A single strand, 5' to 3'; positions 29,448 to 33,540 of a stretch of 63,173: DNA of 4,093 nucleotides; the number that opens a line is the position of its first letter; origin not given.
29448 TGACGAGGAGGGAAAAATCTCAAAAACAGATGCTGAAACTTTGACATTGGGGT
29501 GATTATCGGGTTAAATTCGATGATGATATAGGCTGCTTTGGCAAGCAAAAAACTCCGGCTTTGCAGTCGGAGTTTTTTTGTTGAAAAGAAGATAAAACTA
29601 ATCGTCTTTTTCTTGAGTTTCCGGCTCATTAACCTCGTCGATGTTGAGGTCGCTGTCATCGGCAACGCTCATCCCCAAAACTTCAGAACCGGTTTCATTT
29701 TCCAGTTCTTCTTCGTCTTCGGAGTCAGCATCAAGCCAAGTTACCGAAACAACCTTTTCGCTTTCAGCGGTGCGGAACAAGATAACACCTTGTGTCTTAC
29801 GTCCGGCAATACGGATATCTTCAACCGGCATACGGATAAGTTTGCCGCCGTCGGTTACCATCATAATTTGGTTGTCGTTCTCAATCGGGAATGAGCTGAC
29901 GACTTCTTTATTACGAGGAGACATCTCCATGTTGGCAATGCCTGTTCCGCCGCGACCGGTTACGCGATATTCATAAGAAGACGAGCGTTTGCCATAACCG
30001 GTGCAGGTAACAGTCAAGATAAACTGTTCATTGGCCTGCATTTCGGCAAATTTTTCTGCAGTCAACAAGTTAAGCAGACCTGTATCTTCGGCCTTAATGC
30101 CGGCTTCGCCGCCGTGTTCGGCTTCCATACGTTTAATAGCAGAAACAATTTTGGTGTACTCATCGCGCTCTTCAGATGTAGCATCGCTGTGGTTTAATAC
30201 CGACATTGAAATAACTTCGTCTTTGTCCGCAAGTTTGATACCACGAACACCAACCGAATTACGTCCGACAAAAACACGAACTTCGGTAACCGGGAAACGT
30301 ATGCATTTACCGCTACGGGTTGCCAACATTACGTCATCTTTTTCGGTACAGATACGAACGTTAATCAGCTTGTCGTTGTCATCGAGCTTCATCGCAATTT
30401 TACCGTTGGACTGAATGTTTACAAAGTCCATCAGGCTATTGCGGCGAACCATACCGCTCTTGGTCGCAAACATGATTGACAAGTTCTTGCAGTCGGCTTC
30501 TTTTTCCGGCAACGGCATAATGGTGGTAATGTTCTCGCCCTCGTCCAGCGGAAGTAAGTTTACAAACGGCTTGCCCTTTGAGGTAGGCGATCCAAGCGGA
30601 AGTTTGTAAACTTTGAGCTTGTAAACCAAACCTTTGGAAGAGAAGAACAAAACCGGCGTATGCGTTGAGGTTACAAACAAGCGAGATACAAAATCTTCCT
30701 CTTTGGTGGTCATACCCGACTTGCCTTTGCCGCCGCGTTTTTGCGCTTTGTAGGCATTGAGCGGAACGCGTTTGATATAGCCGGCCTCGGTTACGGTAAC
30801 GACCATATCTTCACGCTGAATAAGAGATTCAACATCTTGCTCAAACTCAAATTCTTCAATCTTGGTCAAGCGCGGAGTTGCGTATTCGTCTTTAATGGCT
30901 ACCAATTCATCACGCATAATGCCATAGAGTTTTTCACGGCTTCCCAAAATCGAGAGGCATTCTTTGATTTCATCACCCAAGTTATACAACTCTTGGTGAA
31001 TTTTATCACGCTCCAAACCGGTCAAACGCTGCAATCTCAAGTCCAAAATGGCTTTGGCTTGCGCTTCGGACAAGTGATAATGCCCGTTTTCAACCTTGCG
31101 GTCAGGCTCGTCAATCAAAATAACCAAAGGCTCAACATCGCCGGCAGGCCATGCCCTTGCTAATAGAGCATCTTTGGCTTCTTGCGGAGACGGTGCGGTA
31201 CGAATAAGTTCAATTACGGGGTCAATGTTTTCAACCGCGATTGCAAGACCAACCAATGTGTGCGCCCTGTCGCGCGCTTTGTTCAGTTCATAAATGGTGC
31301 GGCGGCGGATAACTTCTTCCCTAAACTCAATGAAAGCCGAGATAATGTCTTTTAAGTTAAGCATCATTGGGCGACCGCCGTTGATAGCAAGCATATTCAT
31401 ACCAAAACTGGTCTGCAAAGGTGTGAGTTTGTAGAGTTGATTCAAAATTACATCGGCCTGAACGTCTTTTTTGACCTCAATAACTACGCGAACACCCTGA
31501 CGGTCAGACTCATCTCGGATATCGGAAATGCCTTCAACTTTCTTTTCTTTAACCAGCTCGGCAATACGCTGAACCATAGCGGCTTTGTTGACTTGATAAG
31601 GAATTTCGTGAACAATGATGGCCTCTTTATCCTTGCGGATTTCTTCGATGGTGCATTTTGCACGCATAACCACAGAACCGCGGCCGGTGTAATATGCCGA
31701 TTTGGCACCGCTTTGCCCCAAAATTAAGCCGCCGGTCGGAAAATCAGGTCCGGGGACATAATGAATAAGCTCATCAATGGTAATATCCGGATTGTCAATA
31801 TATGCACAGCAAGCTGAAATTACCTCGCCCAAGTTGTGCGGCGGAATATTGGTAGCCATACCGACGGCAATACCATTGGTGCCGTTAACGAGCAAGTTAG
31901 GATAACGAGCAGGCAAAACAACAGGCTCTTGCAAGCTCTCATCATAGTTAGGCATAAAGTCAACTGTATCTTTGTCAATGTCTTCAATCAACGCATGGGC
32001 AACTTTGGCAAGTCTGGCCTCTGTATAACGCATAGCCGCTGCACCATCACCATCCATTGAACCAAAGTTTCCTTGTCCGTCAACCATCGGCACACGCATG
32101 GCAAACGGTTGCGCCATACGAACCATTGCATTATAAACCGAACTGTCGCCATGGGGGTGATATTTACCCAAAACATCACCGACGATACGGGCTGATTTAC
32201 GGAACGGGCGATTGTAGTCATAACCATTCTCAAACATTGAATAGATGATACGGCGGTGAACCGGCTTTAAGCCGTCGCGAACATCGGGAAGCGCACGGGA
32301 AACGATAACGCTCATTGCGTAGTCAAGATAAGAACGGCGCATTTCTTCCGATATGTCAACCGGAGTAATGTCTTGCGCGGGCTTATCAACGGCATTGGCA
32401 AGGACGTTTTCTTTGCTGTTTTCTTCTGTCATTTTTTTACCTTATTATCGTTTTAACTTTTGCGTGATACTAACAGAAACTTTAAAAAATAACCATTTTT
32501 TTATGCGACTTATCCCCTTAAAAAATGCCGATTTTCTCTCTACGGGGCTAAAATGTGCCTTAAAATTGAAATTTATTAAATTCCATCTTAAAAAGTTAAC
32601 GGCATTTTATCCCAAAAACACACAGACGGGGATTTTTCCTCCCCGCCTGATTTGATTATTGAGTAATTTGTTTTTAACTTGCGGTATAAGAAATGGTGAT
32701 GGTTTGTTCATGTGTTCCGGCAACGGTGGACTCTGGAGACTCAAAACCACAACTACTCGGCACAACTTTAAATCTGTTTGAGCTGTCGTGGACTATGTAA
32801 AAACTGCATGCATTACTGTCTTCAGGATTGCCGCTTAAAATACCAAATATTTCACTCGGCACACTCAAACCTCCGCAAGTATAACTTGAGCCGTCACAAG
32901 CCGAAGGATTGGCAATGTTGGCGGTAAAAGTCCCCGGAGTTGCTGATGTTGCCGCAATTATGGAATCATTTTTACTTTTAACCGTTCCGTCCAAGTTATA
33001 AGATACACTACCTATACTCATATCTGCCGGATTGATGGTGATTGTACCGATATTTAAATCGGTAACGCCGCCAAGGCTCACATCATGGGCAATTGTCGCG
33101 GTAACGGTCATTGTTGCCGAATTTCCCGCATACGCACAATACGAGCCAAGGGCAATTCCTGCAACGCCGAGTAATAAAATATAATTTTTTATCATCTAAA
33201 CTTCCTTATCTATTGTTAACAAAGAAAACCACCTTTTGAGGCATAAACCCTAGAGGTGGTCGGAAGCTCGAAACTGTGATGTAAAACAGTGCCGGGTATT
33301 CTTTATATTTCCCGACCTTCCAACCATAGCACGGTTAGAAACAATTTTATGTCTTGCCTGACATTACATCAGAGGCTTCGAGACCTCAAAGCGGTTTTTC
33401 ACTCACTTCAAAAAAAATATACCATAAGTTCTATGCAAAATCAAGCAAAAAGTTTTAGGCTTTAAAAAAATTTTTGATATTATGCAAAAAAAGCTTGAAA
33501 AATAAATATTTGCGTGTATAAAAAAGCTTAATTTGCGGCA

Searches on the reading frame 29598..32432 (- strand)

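Call 74: search_protein_families(library=pfam, max_evalue=0.00001, proteins=[window:29598-32432:-])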
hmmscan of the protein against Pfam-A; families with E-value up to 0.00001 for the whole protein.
window:29598-32432:- (944 aa): 2 families
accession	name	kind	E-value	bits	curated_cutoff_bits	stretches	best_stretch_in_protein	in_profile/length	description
PF00521.26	DNA_topoisoIV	-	2.1e-162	541.4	31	1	46-510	1-431/432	DNA gyrase/topoisomerase IV, subunit A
PF03989.18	DNA_gyraseA_C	-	7.8e-68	224.2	27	6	542-589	1-48/48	DNA gyrase C-terminal domain, beta-propeller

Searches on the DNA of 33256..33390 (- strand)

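Call 59: build_rna_model(alignment_id=A6, structure=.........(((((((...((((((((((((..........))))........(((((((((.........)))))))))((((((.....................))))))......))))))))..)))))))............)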
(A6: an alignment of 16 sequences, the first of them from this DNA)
Model R1 built from alignment A6 (16 sequences, 148 columns); structure: as given.
model positions 141; base pairs 34; branch points 2; effective number of sequences 1.59; information 0.59 bits per position. Calibrated on 0.2 Mb of random sequence (short: E-values are rough).
structure used (alignment columns):
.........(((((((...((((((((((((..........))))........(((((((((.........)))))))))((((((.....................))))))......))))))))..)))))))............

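Call 60: search_with_rna_model(model_id=R1, sources=[window, L001, L002, L003, L004, L005, L006, L007, L008, L009, L010, L011, L012, L013, L014, L015, L016, L017, L018, L019, L020, L021, L022, L023, L024, L025, L026, L027, L028, L029, L030, L031, L032, L033, L034, L035, L036, L037, L038, L039, L040, L041, L042, L043, L044, L045, L046, L047, L048, L049, L050, L051, L052, L053, L054, L055, L056, L057, L058, L059, L060, L061, L062, L063, L064, L065, L066, L068, L070], max_evalue=0.1, make_alignment=true)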
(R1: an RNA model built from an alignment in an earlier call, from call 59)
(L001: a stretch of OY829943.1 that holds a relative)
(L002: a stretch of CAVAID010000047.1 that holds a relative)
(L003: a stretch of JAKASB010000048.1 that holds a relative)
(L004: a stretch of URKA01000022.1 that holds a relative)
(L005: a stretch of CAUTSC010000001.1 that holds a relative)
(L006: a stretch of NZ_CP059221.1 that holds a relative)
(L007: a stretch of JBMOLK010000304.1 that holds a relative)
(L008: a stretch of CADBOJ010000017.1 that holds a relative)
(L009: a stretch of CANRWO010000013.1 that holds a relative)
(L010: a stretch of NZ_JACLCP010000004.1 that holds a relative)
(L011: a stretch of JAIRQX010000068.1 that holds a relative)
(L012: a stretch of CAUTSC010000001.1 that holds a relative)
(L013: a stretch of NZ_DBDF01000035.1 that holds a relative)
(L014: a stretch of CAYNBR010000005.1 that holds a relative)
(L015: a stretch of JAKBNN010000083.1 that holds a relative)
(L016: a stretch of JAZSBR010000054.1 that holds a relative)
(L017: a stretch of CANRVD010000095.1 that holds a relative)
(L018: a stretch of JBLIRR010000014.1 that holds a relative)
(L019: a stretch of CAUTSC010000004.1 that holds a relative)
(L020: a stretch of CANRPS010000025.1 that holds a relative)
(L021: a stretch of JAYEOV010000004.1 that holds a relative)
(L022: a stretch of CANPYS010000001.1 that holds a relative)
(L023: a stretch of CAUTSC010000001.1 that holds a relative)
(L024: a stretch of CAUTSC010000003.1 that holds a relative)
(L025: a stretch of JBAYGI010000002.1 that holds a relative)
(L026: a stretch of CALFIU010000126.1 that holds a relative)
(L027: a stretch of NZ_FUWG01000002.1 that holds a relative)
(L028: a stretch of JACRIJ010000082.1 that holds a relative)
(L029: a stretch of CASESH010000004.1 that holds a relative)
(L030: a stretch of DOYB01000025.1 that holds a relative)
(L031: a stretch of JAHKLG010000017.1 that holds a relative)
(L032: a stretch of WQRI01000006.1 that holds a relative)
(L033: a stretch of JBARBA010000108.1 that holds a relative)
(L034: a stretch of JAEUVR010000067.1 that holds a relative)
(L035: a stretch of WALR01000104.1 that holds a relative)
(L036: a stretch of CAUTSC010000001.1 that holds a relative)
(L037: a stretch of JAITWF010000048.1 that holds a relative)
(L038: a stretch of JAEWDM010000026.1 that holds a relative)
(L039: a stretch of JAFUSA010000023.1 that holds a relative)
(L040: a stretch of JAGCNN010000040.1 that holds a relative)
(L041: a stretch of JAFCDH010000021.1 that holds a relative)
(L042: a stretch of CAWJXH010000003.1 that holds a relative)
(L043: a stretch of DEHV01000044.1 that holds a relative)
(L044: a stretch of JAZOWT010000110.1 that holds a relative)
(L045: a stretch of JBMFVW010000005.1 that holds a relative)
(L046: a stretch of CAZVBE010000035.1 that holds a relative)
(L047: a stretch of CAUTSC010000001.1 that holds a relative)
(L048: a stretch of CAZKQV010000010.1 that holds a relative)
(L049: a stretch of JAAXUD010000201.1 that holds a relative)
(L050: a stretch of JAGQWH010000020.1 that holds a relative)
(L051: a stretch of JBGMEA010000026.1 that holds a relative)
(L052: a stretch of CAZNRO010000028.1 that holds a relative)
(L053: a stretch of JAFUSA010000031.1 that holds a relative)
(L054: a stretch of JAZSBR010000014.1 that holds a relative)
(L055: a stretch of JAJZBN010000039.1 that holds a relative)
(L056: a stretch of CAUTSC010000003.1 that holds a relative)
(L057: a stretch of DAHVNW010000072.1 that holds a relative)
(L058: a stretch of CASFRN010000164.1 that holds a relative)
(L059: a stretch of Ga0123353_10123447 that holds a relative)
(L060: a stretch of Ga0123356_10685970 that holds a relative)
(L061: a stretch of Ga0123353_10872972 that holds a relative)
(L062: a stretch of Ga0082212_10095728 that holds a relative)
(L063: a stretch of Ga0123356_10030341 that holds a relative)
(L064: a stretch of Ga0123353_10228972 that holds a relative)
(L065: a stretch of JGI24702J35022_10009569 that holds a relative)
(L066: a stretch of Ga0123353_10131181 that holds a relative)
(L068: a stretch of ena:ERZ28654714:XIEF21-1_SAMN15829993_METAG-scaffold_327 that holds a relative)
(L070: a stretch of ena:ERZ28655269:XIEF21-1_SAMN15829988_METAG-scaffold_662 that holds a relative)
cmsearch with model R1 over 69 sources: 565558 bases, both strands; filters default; matches with E-value up to 0.1: 44.
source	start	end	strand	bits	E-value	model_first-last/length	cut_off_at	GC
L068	9804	9943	+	157.2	7.1e-42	1-141/141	no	0.41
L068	15363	15502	-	153.2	9.6e-41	1-141/141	no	0.41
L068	8503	8644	-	152.9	1.2e-40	1-141/141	no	0.39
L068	16173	16311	+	152.2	1.9e-40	1-141/141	no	0.43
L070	9800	9942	+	151.6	2.7e-40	1-141/141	no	0.38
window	29051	29192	-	151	4.3e-40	1-141/141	no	0.37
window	42971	43106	-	143.5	5.8e-38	1-141/141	no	0.46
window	33256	33390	-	140.2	5.2e-37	1-141/141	no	0.44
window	240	372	+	136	7.7e-36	1-141/141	no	0.42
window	18184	18328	+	135.9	8.6e-36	1-141/141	no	0.43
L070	9181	9323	-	134.7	1.8e-35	1-141/141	no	0.41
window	26889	27031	+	132.8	6.4e-35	1-141/141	no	0.39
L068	474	613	+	132.6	7.3e-35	1-141/141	no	0.46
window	15044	15174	+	128.9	8.5e-34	1-141/141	no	0.49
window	38185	38326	-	123.3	3.3e-32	1-141/141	no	0.41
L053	1879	2015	-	83.4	8.4e-21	1-141/141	no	0.44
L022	1308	1445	+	82.3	1.6e-20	1-141/141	no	0.36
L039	6442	6578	-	75.7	1.3e-18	1-141/141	no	0.47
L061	369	513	-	66.6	5.1e-16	1-141/141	no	0.42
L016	1825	1971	+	64.9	1.5e-15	1-141/141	no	0.43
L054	7036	7193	-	64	2.8e-15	1-141/141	no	0.41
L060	219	362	+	62.8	6.1e-15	1-141/141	no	0.43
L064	92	236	-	62.7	6.8e-15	1-141/141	no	0.49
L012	1619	1765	-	61.3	1.7e-14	1-141/141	no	0.35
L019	6365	6508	-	61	2.1e-14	1-141/141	no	0.38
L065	3016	3163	-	60.6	2.6e-14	1-141/141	no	0.42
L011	665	821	-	60.5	2.9e-14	1-141/141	no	0.41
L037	183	333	-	60.3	3.2e-14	1-141/141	no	0.44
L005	4256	4402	-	59.9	4.2e-14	1-141/141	no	0.36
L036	2921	3065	+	57.8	1.7e-13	1-141/141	no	0.35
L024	7275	7414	+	56.1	5.1e-13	1-141/141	no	0.4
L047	7236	7382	+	55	1.1e-12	1-141/141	no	0.35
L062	483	629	-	54.3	1.6e-12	1-141/141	no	0.52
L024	560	706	+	52.2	6.8e-12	1-141/141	no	0.33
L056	1279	1424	+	51.5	1e-11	1-141/141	no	0.36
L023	7652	7789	+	50.5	2.1e-11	1-141/141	no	0.36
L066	508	655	-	46.1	3.7e-10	1-141/141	no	0.44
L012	7908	7986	+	43.3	2.3e-09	27-113/141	no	0.28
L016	6525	6697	+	38.9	4.2e-08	1-141/141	no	0.43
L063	4655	4800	-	29.7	1.7e-05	1-141/141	no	0.53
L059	4065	4162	-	28.9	3e-05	41-141/141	5'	0.45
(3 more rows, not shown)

Alignment A7: 44 matches aligned to the model, 246 columns, each read 5' to 3' on its own strand. Consensus structure (alignment columns), stored with it:
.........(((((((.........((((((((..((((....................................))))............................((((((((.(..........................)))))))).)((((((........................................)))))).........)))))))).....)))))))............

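Call 80: search_with_rna_model(model_id=R1, sources=[L072, L073, L071], max_evalue=0.01)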
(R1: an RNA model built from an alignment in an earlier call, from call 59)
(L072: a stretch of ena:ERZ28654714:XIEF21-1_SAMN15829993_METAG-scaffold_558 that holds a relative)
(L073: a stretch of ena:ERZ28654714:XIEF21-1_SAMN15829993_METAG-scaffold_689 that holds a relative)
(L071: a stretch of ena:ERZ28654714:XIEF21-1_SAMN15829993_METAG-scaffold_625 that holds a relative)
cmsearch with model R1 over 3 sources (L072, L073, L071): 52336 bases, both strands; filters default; matches with E-value up to 0.01: 10.
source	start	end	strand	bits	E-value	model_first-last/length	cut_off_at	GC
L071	531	673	+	151.6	2.5e-41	1-141/141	no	0.38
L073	2737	2877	+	139.5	7.2e-38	1-141/141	no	0.41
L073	18890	19025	+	139.5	7.4e-38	1-141/141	no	0.4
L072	8073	8208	-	131.6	1.3e-35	1-141/141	no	0.41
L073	11976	12118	+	131.5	1.4e-35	1-141/141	no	0.44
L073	9779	9922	+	129.3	6e-35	1-141/141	no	0.38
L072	9795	9937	+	117.2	1.7e-31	1-141/141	no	0.38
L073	17708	17853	+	106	2.7e-28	1-141/141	no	0.43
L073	1163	1305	+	101.3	6e-27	1-141/141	no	0.42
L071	1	54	-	34.2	8.5e-08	1-52/141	3'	0.33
